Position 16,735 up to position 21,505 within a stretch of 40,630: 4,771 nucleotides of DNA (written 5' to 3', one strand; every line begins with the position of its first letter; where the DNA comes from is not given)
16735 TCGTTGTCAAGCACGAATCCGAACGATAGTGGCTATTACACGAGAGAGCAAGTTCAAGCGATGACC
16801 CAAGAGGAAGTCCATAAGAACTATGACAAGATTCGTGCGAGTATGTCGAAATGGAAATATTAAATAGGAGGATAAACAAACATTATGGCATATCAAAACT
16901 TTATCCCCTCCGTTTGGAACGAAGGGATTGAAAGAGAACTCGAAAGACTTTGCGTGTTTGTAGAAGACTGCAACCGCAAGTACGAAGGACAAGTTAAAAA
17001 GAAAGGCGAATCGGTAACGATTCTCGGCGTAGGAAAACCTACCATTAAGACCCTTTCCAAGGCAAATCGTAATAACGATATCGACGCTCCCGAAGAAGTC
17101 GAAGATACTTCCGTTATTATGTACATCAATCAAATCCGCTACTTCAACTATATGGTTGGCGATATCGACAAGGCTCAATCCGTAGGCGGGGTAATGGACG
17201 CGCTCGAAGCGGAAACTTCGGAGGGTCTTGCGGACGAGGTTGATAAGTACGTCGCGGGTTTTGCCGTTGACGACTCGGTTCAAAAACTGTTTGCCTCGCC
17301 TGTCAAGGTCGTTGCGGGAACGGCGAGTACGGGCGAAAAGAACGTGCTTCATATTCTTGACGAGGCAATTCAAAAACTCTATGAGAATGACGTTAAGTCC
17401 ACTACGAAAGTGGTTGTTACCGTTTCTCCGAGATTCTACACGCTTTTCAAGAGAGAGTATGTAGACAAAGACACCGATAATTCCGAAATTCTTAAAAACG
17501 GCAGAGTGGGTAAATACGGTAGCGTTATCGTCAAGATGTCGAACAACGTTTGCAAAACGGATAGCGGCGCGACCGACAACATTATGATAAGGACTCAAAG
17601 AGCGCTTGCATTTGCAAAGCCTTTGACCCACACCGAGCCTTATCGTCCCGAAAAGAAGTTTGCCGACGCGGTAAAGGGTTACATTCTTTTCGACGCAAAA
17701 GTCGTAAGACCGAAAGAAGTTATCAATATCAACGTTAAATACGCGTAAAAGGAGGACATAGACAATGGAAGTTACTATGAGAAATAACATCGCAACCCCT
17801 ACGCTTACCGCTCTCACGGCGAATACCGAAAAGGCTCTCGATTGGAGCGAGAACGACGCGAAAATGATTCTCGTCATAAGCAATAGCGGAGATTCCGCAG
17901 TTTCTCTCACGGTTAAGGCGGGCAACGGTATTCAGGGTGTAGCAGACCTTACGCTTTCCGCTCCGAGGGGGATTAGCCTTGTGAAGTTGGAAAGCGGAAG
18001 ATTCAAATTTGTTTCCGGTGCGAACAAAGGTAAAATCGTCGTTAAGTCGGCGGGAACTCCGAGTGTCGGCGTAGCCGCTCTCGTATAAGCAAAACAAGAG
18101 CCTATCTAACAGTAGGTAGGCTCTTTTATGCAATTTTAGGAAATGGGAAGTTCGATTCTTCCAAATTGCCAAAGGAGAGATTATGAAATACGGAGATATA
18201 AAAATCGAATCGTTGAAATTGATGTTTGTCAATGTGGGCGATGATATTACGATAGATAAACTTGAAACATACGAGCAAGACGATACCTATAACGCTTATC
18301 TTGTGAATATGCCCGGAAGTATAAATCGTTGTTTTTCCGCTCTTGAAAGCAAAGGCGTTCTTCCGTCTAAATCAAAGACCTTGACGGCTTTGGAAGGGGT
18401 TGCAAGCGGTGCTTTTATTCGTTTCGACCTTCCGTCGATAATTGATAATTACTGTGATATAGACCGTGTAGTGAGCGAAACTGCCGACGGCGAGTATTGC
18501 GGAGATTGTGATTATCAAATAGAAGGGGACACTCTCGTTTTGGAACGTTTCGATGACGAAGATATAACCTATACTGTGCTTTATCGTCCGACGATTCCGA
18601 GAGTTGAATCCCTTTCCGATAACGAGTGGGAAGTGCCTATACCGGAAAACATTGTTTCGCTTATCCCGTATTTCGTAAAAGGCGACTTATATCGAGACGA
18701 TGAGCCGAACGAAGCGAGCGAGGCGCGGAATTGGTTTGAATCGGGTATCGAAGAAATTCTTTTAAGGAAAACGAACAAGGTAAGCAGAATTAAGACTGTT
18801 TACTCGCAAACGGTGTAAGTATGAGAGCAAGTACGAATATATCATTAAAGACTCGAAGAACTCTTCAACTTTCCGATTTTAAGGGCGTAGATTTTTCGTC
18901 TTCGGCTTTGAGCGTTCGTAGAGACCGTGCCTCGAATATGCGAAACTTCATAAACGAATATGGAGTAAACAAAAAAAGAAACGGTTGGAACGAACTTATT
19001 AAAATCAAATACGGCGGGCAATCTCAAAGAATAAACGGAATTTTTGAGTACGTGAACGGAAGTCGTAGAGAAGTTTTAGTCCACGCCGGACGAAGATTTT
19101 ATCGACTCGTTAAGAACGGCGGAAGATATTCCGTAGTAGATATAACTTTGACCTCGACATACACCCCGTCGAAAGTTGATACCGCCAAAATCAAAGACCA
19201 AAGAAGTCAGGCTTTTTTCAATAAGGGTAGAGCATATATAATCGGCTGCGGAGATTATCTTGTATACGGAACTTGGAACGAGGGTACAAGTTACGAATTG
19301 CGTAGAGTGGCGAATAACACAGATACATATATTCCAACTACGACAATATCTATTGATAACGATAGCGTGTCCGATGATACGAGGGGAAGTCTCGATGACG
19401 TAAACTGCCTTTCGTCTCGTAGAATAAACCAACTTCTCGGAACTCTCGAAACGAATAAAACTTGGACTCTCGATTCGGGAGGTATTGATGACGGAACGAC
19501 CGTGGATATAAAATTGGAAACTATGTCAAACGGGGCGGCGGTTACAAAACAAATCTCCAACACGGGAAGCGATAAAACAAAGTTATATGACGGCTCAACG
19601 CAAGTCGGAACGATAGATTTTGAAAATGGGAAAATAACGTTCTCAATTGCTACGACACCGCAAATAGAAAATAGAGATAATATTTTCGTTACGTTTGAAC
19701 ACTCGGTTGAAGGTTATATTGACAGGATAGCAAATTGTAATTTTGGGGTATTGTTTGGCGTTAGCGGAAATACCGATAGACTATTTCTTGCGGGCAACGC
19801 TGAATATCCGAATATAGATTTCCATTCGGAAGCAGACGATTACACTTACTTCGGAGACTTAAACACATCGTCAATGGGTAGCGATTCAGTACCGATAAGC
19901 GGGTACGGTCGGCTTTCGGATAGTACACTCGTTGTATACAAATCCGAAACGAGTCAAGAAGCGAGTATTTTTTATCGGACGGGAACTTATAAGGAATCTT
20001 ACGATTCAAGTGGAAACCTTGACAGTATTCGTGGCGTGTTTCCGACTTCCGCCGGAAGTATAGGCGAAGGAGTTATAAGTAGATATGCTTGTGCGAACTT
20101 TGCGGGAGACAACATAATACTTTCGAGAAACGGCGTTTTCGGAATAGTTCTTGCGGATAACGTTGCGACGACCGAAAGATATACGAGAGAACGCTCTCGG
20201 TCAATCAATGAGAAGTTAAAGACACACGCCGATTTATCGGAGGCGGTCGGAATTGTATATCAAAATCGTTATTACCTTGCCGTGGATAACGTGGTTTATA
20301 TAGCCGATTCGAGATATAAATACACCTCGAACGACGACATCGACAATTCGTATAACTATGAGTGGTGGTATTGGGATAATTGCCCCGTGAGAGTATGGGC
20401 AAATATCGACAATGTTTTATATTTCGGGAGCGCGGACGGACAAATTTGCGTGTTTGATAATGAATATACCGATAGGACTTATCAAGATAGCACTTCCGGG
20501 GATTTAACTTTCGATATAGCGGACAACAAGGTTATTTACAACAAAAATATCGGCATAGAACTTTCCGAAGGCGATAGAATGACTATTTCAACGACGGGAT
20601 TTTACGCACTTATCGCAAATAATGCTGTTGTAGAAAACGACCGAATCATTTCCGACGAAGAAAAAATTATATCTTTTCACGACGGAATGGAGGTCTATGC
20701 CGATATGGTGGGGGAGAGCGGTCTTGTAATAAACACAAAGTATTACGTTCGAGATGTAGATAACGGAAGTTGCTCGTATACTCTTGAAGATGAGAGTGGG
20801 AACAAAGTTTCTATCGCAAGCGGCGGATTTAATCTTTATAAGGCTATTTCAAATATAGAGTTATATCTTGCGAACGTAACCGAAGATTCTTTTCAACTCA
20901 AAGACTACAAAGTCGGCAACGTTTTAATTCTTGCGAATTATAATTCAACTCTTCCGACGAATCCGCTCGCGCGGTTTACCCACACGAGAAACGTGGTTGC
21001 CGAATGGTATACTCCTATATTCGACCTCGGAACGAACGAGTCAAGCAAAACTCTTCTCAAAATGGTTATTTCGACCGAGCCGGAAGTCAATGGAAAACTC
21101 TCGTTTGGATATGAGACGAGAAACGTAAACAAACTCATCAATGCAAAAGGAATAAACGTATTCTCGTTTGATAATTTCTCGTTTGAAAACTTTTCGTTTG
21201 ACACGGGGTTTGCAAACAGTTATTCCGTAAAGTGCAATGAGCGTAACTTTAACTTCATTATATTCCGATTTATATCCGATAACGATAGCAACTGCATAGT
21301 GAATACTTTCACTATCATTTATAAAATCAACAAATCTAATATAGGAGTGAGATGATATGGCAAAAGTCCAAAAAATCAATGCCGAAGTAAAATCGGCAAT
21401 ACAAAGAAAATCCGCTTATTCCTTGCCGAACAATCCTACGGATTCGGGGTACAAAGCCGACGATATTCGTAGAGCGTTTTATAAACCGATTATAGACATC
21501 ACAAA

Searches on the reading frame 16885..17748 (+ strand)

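Call 8: search_protein_families(library=phrogs, proteins=[window:16885-17748:+], max_evalue=0.001)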
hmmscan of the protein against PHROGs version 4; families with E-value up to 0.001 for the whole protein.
window:16885-17748:+ (287 aa): 3 families
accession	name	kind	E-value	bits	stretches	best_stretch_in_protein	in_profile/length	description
phrog_267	-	head and packaging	3.2e-33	116.5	1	4-286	38-327/410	major head protein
phrog_283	-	head and packaging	8.4e-07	29.7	1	5-230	7-225/385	major head protein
phrog_3437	-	head and packaging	6.4e-05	23.3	1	158-285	158-292/294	major head protein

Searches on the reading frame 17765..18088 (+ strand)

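Call 9: search_protein_families(library=phrogs, proteins=[window:17765-18088:+], max_evalue=0.001)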
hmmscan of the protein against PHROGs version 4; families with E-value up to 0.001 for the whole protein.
window:17765-18088:+ (107 aa): 1 family
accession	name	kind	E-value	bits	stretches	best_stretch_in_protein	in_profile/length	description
phrog_16194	-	tail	0.00064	20.8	1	13-106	17-105/109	tail protein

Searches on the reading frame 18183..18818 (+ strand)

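Call 8: search_protein_families(library=phrogs, proteins=[window:18183-18818:+], max_evalue=0.001)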
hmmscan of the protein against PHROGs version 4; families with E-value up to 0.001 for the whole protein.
window:18183-18818:+ (211 aa): 1 family
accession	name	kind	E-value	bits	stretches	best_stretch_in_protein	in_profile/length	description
phrog_13046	-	unknown function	5.4e-05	24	1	89-208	78-191/193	-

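Call 18: search_protein_families(library=ncbifam, proteins=[window:18183-18818:+], max_evalue=0.1)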
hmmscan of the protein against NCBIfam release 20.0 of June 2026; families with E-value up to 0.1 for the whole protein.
window:18183-18818:+ (211 aa): 0 families

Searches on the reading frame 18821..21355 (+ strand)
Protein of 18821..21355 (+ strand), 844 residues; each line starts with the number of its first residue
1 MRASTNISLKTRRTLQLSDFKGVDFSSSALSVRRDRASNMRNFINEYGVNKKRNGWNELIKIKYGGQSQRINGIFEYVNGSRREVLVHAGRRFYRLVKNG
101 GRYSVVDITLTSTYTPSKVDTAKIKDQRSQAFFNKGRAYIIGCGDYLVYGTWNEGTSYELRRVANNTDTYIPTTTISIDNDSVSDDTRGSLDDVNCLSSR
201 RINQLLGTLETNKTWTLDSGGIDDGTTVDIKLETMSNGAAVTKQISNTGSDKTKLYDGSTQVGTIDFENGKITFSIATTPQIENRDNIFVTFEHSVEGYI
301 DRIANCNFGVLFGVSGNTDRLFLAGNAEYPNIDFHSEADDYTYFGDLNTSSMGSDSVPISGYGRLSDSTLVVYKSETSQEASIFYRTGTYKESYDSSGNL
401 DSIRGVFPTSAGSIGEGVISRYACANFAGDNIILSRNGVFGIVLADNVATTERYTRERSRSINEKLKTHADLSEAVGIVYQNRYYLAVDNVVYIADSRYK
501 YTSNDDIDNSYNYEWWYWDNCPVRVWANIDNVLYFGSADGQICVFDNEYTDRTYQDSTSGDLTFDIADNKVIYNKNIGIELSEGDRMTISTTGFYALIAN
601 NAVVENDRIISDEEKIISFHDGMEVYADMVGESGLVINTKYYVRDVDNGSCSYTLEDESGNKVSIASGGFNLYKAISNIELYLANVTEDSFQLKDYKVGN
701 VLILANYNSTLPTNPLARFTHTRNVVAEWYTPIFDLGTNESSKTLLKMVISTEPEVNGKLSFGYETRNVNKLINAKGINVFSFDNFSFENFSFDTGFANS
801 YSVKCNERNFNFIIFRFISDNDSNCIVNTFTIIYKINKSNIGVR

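Call 8: search_protein_families(library=phrogs, proteins=[window:18821-21355:+], max_evalue=0.001)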
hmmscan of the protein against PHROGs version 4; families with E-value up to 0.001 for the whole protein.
window:18821-21355:+ (844 aa): 0 families

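Call 18: search_protein_families(library=ncbifam, proteins=[window:18821-21355:+], max_evalue=0.1)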
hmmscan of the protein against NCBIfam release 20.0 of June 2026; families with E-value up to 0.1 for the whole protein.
window:18821-21355:+ (844 aa): 0 families

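Call 39: search_dna_similar(query=window:18821-21355:+, collection=phages, mode=protein, max_rows=12, max_evalue=0.001)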
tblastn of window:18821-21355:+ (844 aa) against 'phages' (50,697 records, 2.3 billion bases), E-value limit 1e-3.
Records with a match: 15; places in all: 15; records where one place covers at least 80% of the query: 0.
Best place of each record, by identity: <60% 15.
By first word of the organism name: Bacillus 13; Bacteriophage 2.
By host as written in the record: Bacillus megaterium 6; Bacillus megaterium Km 5; - 2; Bacillus megaterium strain Km Sp- 2.
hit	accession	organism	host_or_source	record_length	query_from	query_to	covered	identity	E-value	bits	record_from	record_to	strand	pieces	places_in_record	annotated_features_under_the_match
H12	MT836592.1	Bacteriophage sp.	human fecal samples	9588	9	548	64%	29.5%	2e-54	211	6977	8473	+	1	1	record has no annotation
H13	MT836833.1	Bacteriophage sp.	human fecal samples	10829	10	545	64%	27.3%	2e-38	161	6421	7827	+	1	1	record has no annotation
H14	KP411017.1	Bacillus phage Palmer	Bacillus megaterium strain Km Sp-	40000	3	600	71%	23.9%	9e-16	89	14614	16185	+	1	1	hypothetical protein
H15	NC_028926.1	Bacillus phage Palmer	Bacillus megaterium strain Km Sp-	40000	3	600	71%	23.9%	9e-16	89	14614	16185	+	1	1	virion structural protein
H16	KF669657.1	Bacillus phage poppyseed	Bacillus megaterium Km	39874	3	600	71%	23.6%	3e-16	90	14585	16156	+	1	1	hypothetical protein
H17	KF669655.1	Bacillus phage Page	Bacillus megaterium Km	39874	3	600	71%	23.6%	3e-16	90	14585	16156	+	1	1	hypothetical protein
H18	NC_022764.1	Bacillus phage Page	Bacillus megaterium Km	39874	3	600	71%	23.6%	3e-16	90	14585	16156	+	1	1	virion structural protein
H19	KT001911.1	Bacillus phage Pavlov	Bacillus megaterium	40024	3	600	71%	23.6%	3e-16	90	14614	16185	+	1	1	hypothetical protein | terminator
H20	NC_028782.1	Bacillus phage Pavlov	Bacillus megaterium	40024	3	600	71%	23.6%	3e-16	90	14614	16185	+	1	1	virion structural protein | terminator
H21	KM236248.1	Bacillus phage Pookie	Bacillus megaterium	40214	3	600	71%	23.6%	4e-16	90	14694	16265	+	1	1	hypothetical protein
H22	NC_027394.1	Bacillus phage Pookie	Bacillus megaterium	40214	3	600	71%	23.6%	4e-16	90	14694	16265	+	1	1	virion structural protein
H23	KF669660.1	Bacillus phage Pony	Bacillus megaterium Km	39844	3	600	71%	23.6%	4e-16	90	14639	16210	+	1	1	hypothetical protein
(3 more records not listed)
